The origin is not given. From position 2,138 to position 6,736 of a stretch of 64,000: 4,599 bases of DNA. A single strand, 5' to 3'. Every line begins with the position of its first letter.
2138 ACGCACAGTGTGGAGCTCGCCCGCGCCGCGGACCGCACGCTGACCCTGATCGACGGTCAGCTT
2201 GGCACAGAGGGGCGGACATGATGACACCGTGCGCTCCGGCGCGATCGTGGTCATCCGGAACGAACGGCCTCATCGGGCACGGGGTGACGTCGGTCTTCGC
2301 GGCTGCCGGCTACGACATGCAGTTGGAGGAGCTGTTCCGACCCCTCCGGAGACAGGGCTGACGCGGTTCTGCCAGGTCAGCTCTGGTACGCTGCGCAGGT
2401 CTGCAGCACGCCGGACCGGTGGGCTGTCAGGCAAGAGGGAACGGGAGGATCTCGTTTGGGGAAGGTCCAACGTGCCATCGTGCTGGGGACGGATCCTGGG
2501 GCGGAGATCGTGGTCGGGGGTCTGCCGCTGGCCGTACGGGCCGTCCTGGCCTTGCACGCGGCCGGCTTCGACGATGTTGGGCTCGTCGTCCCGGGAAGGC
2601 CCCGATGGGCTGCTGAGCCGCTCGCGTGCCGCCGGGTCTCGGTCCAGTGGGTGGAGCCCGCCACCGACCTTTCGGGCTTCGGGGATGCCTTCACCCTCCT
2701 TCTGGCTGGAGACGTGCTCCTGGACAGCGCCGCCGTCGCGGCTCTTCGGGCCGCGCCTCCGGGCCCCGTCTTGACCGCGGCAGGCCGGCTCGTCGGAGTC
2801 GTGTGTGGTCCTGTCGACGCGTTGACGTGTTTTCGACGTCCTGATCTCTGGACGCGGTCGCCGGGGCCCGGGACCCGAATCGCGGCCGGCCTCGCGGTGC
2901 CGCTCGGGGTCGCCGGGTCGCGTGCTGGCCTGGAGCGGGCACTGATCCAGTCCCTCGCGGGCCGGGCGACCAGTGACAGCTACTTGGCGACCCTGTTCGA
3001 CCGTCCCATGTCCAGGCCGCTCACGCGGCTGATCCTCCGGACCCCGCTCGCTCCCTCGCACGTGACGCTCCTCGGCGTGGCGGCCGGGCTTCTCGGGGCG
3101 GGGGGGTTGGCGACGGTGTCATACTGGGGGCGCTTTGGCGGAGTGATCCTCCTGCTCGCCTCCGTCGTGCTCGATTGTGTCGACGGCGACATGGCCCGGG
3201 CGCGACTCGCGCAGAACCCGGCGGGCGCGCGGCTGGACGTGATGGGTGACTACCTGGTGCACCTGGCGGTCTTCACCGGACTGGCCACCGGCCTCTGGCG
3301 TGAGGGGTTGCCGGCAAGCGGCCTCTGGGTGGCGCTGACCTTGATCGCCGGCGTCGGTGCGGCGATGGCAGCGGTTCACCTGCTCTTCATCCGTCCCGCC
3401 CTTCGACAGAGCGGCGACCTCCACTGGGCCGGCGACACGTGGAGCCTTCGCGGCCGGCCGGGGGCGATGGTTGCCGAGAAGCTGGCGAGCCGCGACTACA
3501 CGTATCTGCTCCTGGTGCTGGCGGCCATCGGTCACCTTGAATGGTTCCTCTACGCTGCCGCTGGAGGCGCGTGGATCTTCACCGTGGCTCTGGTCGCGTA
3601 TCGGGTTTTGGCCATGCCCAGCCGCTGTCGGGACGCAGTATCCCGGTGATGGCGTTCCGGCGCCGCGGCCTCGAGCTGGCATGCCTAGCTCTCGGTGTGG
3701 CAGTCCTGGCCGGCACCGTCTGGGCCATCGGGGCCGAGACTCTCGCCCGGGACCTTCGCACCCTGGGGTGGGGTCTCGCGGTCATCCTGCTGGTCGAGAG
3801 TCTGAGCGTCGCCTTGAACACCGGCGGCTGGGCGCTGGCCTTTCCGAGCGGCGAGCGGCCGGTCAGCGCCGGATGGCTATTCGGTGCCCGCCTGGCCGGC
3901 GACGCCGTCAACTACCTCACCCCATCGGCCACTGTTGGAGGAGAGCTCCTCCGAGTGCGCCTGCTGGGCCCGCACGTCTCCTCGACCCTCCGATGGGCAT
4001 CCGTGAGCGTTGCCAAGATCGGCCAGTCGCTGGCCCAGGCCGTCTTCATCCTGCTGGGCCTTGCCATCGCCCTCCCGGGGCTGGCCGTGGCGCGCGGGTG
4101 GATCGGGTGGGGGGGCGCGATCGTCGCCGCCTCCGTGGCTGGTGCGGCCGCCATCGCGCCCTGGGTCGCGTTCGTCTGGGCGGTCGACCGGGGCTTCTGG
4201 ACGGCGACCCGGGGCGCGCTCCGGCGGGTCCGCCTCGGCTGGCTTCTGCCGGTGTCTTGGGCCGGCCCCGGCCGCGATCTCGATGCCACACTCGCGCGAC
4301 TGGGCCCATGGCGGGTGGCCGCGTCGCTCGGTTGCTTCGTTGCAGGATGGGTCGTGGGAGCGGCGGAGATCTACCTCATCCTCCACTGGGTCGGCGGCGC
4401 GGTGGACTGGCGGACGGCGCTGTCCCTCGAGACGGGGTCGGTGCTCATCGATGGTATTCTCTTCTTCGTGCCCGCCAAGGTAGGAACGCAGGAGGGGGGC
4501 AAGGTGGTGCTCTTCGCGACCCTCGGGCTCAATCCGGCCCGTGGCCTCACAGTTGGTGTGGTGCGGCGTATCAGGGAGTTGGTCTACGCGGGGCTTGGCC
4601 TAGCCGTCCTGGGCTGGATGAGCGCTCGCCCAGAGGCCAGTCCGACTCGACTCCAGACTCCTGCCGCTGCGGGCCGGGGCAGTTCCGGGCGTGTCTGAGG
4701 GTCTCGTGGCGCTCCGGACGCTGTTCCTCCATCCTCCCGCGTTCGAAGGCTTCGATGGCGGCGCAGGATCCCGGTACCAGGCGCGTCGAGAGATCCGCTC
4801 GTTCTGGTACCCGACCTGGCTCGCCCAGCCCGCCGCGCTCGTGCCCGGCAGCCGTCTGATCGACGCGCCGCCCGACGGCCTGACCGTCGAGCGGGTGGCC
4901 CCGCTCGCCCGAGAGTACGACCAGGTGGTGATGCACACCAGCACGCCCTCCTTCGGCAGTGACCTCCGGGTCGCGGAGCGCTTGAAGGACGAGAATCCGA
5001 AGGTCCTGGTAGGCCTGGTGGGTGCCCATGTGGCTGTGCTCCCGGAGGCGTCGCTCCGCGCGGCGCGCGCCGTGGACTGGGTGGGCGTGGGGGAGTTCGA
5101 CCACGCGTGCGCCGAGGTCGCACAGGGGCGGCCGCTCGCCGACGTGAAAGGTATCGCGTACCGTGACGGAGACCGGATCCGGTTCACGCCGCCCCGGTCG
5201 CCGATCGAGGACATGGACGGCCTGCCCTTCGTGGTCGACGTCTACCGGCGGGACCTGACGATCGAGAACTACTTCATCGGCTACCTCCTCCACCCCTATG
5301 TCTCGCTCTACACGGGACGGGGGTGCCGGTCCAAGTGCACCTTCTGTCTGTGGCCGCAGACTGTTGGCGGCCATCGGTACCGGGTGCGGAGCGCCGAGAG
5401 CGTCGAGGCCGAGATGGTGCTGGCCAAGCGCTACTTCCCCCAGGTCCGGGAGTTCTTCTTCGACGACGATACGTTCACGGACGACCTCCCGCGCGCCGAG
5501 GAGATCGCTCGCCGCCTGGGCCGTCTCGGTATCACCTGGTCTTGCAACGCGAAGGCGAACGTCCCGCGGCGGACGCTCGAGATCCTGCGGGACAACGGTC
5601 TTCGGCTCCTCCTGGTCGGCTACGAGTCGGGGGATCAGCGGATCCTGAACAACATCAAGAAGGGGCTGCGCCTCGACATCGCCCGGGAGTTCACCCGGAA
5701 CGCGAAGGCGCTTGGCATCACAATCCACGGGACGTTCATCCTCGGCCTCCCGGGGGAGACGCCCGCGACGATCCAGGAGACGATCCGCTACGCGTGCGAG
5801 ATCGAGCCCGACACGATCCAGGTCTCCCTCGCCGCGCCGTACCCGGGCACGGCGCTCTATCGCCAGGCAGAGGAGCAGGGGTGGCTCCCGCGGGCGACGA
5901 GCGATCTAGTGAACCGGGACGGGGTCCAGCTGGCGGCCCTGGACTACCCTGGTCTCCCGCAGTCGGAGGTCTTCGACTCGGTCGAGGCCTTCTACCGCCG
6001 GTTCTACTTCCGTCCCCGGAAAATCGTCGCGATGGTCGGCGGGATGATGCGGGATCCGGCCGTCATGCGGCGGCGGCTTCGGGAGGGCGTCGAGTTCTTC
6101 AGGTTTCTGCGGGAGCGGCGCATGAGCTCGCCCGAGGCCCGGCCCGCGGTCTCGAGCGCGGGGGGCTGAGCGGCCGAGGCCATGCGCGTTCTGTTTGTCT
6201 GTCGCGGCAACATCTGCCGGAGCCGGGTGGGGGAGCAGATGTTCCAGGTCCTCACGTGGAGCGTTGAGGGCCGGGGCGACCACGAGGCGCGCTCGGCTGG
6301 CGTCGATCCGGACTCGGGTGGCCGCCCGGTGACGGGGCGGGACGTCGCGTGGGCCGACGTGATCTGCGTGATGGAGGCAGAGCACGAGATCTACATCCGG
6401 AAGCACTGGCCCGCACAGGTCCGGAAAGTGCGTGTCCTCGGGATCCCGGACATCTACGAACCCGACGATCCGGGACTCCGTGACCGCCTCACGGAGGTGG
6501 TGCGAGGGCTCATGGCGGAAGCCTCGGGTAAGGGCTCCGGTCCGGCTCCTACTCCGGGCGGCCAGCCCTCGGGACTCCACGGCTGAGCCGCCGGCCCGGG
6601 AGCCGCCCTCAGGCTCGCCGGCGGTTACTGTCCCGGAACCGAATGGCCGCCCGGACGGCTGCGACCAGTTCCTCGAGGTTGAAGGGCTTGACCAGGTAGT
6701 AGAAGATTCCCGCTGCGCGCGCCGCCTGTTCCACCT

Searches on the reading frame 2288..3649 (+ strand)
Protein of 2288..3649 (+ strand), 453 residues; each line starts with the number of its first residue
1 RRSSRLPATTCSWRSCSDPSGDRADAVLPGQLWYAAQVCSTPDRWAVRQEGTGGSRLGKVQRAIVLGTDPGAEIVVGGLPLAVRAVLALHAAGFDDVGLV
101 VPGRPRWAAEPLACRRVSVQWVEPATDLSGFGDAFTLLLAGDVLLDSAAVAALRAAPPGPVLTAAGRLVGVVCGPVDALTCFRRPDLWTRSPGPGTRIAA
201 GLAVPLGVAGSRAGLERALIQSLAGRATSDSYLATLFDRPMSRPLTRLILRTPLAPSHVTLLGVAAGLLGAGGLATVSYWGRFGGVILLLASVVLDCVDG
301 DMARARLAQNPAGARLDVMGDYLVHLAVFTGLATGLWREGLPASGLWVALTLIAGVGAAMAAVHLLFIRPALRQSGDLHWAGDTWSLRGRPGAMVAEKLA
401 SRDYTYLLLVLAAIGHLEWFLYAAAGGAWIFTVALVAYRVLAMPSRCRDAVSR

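Call 32: search_protein_families(library=pfam, proteins=[window:2288-3649:+], max_evalue=0.001)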
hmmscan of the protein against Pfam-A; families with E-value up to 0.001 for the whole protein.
window:2288-3649:+ (453 aa): 1 family
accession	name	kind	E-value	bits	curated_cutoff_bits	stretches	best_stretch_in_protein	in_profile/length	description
PF01066.26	CDP-OH_P_transf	-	2.6e-05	25.1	22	1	259-369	7-108/152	CDP-alcohol phosphatidyltransferase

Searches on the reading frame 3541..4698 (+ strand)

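Call 32: search_protein_families(library=pfam, proteins=[window:3541-4698:+], max_evalue=0.001)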
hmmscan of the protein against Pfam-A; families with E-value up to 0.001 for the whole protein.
window:3541-4698:+ (385 aa): 1 family
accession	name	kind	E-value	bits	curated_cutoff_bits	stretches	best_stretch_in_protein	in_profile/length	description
PF03706.18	LPG_synthase_TM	-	5.5e-19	69.2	33.4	1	50-349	2-298/302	Lysylphosphatidylglycerol synthase TM region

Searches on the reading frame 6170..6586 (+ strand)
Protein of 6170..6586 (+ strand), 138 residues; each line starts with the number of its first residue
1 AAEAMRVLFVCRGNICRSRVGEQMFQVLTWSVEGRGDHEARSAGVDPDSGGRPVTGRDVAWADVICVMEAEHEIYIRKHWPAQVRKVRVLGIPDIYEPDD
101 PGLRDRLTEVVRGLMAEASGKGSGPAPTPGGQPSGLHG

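Call 32: search_protein_families(library=pfam, proteins=[window:6170-6586:+], max_evalue=0.001)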
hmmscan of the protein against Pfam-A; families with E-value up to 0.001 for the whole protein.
window:6170-6586:+ (138 aa): 1 family
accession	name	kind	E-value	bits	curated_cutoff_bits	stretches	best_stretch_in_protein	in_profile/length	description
PF01451.26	LMWPc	-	8.5e-11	42.7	23.2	1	7-46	1-40/144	Low molecular weight phosphotyrosine protein phosphatase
